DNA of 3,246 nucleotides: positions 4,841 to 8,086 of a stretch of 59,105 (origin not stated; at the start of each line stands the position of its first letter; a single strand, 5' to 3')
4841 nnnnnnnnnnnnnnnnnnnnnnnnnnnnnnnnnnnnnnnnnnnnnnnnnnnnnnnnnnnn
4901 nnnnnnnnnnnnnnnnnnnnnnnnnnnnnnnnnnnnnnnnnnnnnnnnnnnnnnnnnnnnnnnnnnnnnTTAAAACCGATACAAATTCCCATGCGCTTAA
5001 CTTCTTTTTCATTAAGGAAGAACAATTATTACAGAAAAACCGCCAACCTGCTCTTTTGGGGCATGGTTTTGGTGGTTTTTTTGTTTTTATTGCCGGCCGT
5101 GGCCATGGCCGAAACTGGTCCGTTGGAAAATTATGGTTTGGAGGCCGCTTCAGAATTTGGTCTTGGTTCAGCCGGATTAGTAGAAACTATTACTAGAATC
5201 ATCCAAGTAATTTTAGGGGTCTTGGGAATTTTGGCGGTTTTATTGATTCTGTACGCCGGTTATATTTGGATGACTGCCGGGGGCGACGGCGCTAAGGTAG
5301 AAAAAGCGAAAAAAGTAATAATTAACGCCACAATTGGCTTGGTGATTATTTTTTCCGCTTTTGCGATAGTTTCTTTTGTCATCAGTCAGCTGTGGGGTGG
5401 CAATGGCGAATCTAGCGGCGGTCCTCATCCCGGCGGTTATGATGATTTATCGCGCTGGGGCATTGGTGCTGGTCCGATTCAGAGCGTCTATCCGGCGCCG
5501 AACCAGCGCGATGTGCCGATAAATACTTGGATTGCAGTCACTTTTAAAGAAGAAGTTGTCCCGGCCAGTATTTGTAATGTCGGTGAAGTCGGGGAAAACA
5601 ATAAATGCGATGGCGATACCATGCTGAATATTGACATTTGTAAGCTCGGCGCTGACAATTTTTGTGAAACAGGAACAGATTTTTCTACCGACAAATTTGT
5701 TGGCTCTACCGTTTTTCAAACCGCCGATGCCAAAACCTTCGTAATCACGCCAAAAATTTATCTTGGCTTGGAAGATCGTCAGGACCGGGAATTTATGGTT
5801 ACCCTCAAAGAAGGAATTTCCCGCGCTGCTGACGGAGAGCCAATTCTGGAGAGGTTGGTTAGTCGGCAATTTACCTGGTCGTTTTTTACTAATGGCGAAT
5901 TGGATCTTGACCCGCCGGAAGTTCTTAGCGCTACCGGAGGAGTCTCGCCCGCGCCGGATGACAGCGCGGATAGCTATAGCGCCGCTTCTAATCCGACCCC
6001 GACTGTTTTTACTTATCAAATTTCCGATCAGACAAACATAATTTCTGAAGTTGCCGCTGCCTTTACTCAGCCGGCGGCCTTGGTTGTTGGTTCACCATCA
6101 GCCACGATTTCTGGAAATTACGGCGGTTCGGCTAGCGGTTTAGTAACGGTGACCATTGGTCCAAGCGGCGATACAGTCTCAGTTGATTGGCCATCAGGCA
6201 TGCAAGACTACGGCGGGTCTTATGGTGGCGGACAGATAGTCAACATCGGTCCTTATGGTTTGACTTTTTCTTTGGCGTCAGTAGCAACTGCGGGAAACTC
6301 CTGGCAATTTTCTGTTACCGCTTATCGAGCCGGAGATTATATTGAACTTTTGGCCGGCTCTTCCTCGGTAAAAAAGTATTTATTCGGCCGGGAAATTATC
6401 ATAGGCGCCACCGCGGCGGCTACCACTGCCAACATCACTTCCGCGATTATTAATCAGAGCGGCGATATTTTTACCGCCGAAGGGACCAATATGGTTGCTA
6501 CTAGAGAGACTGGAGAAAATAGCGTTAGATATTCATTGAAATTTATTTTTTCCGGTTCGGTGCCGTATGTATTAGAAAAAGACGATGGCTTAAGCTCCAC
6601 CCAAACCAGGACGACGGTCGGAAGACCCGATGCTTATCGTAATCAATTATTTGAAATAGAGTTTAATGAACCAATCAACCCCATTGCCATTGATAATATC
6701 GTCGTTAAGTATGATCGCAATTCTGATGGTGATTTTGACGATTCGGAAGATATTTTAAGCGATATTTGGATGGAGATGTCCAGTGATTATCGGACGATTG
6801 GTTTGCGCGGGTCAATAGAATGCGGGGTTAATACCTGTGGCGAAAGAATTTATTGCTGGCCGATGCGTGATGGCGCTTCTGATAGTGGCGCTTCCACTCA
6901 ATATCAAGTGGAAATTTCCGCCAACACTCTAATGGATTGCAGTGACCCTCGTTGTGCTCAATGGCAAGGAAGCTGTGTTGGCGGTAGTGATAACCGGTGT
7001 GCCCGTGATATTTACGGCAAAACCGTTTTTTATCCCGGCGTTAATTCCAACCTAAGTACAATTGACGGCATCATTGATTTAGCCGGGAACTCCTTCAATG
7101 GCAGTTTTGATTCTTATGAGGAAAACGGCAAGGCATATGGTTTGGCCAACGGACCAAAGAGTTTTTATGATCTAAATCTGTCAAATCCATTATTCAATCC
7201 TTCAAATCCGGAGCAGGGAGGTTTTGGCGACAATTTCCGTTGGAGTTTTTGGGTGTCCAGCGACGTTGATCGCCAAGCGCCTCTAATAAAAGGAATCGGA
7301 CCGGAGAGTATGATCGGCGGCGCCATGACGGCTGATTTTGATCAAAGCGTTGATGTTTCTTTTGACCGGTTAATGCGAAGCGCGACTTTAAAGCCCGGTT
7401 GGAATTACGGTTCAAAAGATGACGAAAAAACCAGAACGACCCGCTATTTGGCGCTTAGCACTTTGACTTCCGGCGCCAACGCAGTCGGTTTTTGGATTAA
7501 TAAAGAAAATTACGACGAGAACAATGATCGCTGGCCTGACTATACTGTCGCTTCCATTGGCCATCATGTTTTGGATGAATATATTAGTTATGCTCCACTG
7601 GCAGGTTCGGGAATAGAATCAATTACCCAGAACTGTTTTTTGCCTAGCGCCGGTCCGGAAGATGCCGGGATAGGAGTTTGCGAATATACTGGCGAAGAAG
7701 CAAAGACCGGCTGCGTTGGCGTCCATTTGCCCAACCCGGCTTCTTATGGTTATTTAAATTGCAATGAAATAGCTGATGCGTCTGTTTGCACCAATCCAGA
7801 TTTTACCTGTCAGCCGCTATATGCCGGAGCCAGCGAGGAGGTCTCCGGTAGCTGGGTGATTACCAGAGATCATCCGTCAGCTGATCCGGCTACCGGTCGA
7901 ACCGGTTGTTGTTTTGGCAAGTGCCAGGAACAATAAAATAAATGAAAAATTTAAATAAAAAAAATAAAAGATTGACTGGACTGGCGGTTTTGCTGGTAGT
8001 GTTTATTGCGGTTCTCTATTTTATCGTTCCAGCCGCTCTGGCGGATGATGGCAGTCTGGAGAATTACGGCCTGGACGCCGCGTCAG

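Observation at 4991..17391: Four-gene surface cassette: VirB2/TrbC-like pilins carrying 0.85k and 2.4k residue cargoes, plus Ca-binding membrane partners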

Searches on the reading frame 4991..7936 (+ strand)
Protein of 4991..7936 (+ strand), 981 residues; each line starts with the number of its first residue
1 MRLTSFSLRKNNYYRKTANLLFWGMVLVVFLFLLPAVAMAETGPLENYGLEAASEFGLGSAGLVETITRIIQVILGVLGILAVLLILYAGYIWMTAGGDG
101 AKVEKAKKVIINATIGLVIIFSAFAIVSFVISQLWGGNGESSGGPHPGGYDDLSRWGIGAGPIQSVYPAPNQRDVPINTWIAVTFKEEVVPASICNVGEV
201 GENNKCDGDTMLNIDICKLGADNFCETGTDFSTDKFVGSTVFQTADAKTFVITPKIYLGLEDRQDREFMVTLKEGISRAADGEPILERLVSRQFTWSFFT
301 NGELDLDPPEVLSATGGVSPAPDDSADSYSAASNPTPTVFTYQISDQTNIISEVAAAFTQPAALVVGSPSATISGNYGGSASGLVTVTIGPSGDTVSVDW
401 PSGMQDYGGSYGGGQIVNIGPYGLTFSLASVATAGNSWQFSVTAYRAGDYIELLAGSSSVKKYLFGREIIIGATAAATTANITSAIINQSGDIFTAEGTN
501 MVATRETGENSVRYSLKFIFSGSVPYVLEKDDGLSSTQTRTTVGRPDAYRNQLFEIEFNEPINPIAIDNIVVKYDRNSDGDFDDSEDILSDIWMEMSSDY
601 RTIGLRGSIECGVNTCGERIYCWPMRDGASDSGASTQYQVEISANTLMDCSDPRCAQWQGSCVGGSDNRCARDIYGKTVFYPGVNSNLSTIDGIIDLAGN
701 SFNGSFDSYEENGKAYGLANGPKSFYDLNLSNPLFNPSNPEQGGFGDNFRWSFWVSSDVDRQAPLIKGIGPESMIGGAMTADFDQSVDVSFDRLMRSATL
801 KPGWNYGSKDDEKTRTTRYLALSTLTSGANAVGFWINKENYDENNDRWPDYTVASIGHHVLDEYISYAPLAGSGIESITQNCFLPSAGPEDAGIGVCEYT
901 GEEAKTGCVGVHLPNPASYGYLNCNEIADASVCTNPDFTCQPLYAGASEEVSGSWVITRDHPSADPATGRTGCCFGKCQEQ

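Call 7: search_protein_families(library=pfam, proteins=[window:4991-7936:+], max_evalue=0.1)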
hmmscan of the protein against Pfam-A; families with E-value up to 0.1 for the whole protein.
window:4991-7936:+ (981 aa): 4 families
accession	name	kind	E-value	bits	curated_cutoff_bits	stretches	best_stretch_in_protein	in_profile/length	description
PF18895.5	T4SS_pilin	-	5.1e-10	39.7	26.6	1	61-130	3-71/71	Type IV secretion system pilin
PF04956.18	TrbC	-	7e-06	26.6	27.9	1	16-129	6-97/98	TrbC/VIRB2 pilin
PF13205.12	Big_5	-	0.0001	23.4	23.6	1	163-197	7-41/105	Bacterial Ig-like domain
PF04893.22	Yip1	-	0.018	15.4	28.6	1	19-130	18-120/173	Yip1 domain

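Call 19: find_homologous_proteins(query=window:4991-7936:+, max_evalue=0.00001)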
Query window:4991-7936:+ (981 aa): 52 proteins with E <= 0.00001 among 8000 candidates.
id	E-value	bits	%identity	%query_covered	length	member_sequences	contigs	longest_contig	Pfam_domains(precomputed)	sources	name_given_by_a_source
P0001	0.0e+0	2244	99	100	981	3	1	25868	PF18895.6,PF04956.19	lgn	-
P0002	0.0e+0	1598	70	98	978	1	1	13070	PF18895.6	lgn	-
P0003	0.0e+0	1524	67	98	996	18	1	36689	PF18895.6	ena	-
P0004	3.3e-279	947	48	95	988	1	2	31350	PF13205.13,PF18895.6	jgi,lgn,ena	-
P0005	1.2e-263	896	47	99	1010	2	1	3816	PF13205.13,PF18895.6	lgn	-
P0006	1.5e-259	882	45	97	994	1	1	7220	PF13205.13,PF18895.6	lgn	-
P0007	1.6e-239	816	45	100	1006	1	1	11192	PF13205.13,PF18895.6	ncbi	-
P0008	2.3e-236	806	44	99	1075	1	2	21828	PF13205.13,PF18895.6,PF04956.19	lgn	-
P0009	2.4e-231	789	43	99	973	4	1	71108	PF13205.13,PF18895.6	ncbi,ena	-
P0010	8.0e-224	764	41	99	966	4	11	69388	PF13205.13,PF18895.6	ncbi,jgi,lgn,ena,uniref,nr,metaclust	ncbi:MAG: hypothetical protein A3A02_01430 [Candidatus Buchananbacteria bacterium RIFCSPLOWO2_01_FUL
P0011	8.7e-221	754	43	96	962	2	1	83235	PF13205.13,PF18895.6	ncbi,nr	ncbi:MAG: Ig-like domain-containing protein [Candidatus Buchananbacteria bacterium]|nr:Ig-like domai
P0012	1.8e-217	743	42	97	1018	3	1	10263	PF13205.13,PF18895.6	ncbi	-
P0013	1.7e-216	740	41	96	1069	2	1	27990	PF13205.13,PF18895.6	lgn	-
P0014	3.5e-212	726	42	97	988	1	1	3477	PF13205.13,PF18895.6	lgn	-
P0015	4.6e-206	705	41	99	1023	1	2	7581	PF13205.13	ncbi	-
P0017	3.2e-204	699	41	95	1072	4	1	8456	PF13205.13,PF18895.6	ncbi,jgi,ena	-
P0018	7.1e-197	675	39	98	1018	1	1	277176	PF13205.13,PF18895.6,PF04956.19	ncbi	-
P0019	2.1e-191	657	39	99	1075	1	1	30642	PF13205.13,PF18895.6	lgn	-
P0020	2.7e-190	653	38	97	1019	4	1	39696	PF13205.13,PF18895.6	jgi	jgi:hypothetical protein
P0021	1.8e-185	637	38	96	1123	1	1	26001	PF18895.6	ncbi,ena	-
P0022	1.7e-181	624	38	97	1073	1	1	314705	PF13205.13,PF18895.6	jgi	-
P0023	6.4e-170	586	37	97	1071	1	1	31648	PF13205.13,PF18895.6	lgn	-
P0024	7.3e-162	559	37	96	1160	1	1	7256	PF18895.6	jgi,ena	-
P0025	3.9e-159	550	37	99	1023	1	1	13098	PF13205.13,PF18895.6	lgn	-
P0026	6.5e-152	526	37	94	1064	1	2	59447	PF18895.6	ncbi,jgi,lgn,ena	ncbi:MAG: hypothetical protein WCT26_00375 [Candidatus Buchananbacteria bacterium]|jgi:hypothetical 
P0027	2.7e-147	511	35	98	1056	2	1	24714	PF13205.13,PF18895.6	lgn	-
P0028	3.8e-144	500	34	98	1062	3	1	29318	PF18895.6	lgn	-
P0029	7.5e-142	493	33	52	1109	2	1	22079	PF13205.13,PF18895.6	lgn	-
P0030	1.9e-141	491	34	94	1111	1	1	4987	PF13205.13,PF18895.6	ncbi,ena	-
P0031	5.9e-141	490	35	98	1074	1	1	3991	PF18895.6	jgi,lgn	-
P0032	1.5e-140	488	34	97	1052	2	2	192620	PF18895.6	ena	-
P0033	7.5e-139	483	34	94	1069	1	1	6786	PF18895.6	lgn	-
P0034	1.2e-138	482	34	98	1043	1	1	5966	PF13205.13,PF18895.6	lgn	-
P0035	3.1e-138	481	35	97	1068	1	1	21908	PF18895.6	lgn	-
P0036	6.7e-138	480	34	97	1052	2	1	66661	PF18895.6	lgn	-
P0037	3.6e-137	477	32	99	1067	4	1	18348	PF18895.6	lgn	-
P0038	4.6e-135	470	33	99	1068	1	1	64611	PF18895.6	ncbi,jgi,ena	ncbi:MAG: hypothetical protein WC517_00190 [Patescibacteria group bacterium]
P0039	4.5e-129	450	33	97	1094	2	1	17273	PF18895.6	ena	-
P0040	6.4e-94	334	31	89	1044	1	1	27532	PF13205.13,PF18895.6,PF04956.19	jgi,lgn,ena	-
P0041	8.4e-91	324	31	93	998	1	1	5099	PF13205.13,PF18895.6,PF04956.19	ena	-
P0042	1.4e-83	300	31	87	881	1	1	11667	PF13205.13,PF18895.6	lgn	-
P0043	1.8e-73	266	31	89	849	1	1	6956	PF13205.13,PF18895.6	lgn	-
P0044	4.2e-57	212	27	88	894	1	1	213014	PF13205.13,PF18895.6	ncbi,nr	ncbi:MAG: pilin [Candidatus Falkowbacteria bacterium]|nr:pilin [Candidatus Falkowbacteria bacterium]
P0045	6.0e-54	202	27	91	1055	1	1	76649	PF13205.13,PF18895.6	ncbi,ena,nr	ncbi:MAG: membrane protein of unknown function [Parcubacteria group bacterium Gr01-1014_31]|nr:MAG: 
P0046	1.6e-46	177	37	34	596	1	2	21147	PF13205.13,PF18895.6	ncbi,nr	ncbi:hypothetical protein D6827_04035 [Candidatus Parcubacteria bacterium]|nr:MAG: hypothetical prot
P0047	3.5e-37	146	31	30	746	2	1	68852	PF13205.13,PF18895.6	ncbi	-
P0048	8.9e-37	145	33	32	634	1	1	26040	PF13205.13,PF18895.6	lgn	-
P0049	5.7e-33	132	33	32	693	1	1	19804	PF13205.13,PF18895.6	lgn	-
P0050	1.2e-31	128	34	33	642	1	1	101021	PF13205.13,PF18895.6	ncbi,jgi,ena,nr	ncbi:pilin [Patescibacteria group bacterium]|nr:pilin [Patescibacteria group bacterium]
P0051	8.8e-30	122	31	24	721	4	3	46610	PF13205.13,PF18895.6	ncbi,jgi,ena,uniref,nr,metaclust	ncbi:MAG: hypothetical protein UY58_C0004G0019 [Candidatus Magasanikbacteria bacterium GW2011_GWA2_5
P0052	1.8e-21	94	35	17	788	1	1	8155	PF18895.6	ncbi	-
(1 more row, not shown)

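Call 20: find_encoding_contigs(protein=P0018, flank=10000, max_places=1)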
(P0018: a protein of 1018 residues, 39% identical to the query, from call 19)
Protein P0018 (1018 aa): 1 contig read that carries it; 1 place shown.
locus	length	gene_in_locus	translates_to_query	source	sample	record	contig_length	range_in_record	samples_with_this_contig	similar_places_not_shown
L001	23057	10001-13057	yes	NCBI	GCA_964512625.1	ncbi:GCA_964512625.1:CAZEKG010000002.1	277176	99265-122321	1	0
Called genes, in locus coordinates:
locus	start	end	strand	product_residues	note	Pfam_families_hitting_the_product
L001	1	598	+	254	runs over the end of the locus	PF04402:SIMPL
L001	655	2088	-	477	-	PF00009:GTP_EFTU, PF01926:MMR_HSR1, PF02421:FeoB_N (weak), PF00009:GTP_EFTU, PF01926:MMR_HSR1, PF02421:FeoB_N, PF04548:AIG1, PF14714:KH_dom-like, +9 more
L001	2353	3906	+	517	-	-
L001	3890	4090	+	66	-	-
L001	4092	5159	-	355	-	-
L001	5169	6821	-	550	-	PF03816:LytR_cpsA_psr, PF13399:LytR_C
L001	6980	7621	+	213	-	PF10502:Peptidase_S26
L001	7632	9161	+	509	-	PF13393:tRNA-synt_His, PF00587:tRNA-synt_2b, PF03129:HGTP_anticodon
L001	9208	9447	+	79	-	-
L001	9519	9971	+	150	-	PF09424:YqeY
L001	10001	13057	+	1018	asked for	PF04956:TrbC (weak), PF18895:T4SS_pilin, PF13205:Big_5 (faint)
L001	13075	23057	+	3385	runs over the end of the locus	PF04956:TrbC (weak), PF18895:T4SS_pilin, PF13948:DUF4215 (faint), PF13205:Big_5 (faint), PF00092:VWA (faint), PF02412:TSP_3 (faint)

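Call 21: find_encoding_contigs(protein=P0022, flank=10000, max_places=1)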
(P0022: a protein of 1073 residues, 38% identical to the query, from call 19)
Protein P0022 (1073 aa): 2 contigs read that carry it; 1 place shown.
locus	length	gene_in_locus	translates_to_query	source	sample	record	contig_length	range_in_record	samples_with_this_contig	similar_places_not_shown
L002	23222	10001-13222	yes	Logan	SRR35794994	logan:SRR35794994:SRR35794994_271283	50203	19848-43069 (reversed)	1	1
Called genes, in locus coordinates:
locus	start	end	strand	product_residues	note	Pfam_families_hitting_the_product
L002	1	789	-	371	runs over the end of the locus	PF02481:DNA_processg_A, PF17782:WHD_DprA (weak)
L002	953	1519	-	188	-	PF01195:Pept_tRNA_hydro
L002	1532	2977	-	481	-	PF00005:ABC_tran (faint), PF00009:GTP_EFTU (faint), PF01926:MMR_HSR1, PF02421:FeoB_N, PF01926:MMR_HSR1, PF02421:FeoB_N, PF04548:AIG1 (weak), PF14714:KH_dom-like, +4 more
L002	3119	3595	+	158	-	-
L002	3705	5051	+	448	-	PF00069:Pkinase, PF03109:ABC1 (weak)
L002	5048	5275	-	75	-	-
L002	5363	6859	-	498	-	PF03816:LytR_cpsA_psr, PF13399:LytR_C (weak)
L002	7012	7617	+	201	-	PF10502:Peptidase_S26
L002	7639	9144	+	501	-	PF13393:tRNA-synt_His, PF00587:tRNA-synt_2b, PF03129:HGTP_anticodon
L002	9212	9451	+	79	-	-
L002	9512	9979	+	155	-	PF02637:GatB_Yqey (faint), PF09424:YqeY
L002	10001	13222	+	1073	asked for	PF18895:T4SS_pilin, PF13205:Big_5 (faint)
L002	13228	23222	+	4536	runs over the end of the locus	PF18895:T4SS_pilin, PF13205:Big_5 (faint), PF13385:Laminin_G_3, PF13948:DUF4215 (weak)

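Call 22: find_encoding_contigs(protein=P0010, flank=10000, max_places=1)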
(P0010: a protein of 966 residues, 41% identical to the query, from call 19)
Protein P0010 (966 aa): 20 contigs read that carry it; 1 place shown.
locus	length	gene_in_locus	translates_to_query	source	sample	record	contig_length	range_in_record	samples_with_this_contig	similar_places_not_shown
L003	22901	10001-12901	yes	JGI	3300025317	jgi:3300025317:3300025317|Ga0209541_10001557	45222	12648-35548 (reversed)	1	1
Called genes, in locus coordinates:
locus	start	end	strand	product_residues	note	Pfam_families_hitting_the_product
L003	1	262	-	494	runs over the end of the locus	PF00009:GTP_EFTU (weak), PF01926:MMR_HSR1, PF02421:FeoB_N, PF00009:GTP_EFTU, PF01926:MMR_HSR1, PF02421:FeoB_N, PF04548:AIG1 (weak), PF14714:KH_dom-like, +10 more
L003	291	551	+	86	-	-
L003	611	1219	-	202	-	-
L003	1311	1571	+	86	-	-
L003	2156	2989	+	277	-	-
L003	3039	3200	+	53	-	-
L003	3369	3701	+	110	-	PF10648:Gmad2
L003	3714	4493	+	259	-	-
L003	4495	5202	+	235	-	-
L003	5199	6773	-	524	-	PF03816:LytR_cpsA_psr, PF13399:LytR_C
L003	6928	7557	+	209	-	PF10502:Peptidase_S26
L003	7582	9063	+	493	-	PF13393:tRNA-synt_His, PF00587:tRNA-synt_2b, PF03129:HGTP_anticodon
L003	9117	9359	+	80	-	-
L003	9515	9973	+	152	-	PF09424:YqeY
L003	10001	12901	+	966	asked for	PF18895:T4SS_pilin, PF13205:Big_5 (faint)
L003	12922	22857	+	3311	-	PF18895:T4SS_pilin, PF01833:TIG (weak), PF13385:Laminin_G_3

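Call 27: find_encoding_contigs(protein=P0044, flank=10000, max_places=1)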
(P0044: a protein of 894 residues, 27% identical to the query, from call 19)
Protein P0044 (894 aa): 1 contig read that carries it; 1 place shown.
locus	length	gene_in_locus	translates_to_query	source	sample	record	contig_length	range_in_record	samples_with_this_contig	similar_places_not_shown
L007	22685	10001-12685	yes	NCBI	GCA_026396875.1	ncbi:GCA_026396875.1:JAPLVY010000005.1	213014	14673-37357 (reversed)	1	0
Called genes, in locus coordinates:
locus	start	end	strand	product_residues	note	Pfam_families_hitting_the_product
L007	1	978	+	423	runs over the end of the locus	PF00675:Peptidase_M16, PF05193:Peptidase_M16_C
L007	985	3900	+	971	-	PF00580:UvrD-helicase, PF01443:Viral_helicase1 (faint), PF13245:AAA_19, PF13604:AAA_30 (faint), PF13361:UvrD_C, PF13538:UvrD_C_2 (faint), PF12705:PDDEXK_1, PF01930:Cas_Cas4 (weak)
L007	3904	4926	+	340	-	PF05496:RuvB_N, PF00004:AAA, PF07728:AAA_5 (weak), PF17864:AAA_lid_4, PF05491:WHD_RuvB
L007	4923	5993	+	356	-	PF02547:Queuosine_synth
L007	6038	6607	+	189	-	PF10502:Peptidase_S26, PF00717:Peptidase_S24 (weak)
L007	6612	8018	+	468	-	PF13393:tRNA-synt_His, PF01409:tRNA-synt_2d (weak), PF00587:tRNA-synt_2b, PF03129:HGTP_anticodon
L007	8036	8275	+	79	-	-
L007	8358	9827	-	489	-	PF13328:HD_4, PF01966:HD, PF04607:RelA_SpoT, PF02824:TGS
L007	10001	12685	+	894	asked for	PF18895:T4SS_pilin (weak), PF13205:Big_5 (faint)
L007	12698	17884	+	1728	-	PF18895:T4SS_pilin (weak), PF01833:TIG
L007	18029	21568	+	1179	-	-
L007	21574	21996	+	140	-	-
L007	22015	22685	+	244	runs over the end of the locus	PF18884:TSP3_bac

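Call 28: find_encoding_contigs(protein=P0045, flank=10000, max_places=1)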
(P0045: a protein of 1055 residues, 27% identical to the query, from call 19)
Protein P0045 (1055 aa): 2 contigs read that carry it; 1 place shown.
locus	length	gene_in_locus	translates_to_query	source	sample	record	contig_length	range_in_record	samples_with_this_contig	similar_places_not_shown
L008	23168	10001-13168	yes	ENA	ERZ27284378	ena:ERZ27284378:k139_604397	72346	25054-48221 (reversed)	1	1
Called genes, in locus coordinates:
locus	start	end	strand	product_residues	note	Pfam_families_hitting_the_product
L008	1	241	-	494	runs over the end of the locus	PF03816:LytR_cpsA_psr, PF13399:LytR_C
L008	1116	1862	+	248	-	PF03009:GDPD, PF13653:GDPD_2 (weak)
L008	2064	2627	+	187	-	PF10502:Peptidase_S26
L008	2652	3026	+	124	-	PF05635:23S_rRNA_IVP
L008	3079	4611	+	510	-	PF13393:tRNA-synt_His, PF00587:tRNA-synt_2b, PF03129:HGTP_anticodon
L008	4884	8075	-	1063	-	PF12697:Abhydrolase_6 (weak)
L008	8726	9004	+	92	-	PF01165:Ribosomal_S21 (weak)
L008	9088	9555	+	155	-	PF09424:YqeY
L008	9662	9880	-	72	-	-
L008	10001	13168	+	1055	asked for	PF18895:T4SS_pilin, PF13205:Big_5 (faint)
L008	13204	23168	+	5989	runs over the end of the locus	PF18895:T4SS_pilin (weak), PF01833:TIG (faint), PF13205:Big_5 (weak), PF13385:Laminin_G_3 (weak), PF02412:TSP_3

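Call 29: find_encoding_contigs(protein=P0050, flank=10000, max_places=1)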
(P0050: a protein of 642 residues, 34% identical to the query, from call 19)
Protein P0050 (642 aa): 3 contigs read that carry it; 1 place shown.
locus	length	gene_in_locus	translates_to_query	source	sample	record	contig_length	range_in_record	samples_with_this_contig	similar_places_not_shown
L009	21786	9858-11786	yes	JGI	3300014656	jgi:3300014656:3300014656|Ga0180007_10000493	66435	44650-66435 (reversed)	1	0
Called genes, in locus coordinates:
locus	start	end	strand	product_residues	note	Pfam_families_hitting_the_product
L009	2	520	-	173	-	?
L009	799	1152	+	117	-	-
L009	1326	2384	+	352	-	-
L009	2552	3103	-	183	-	PF01195:Pept_tRNA_hydro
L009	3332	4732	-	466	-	PF00009:GTP_EFTU, PF01926:MMR_HSR1, PF02421:FeoB_N, PF00009:GTP_EFTU, PF01926:MMR_HSR1, PF02421:FeoB_N, PF04548:AIG1 (weak), PF14714:KH_dom-like, +6 more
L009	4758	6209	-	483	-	PF03816:LytR_cpsA_psr, PF13399:LytR_C (weak)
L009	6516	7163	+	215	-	PF10502:Peptidase_S26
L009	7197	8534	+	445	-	PF01409:tRNA-synt_2d (weak), PF13393:tRNA-synt_His, PF00587:tRNA-synt_2b, PF13393:tRNA-synt_His, PF03129:HGTP_anticodon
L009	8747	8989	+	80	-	-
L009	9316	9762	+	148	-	PF09424:YqeY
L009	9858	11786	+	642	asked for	PF18895:T4SS_pilin, PF13205:Big_5 (faint)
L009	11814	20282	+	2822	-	PF18895:T4SS_pilin, PF01833:TIG (faint), PF13205:Big_5 (faint), PF17957:Big_7, PF13385:Laminin_G_3 (weak)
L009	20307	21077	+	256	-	-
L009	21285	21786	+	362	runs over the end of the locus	-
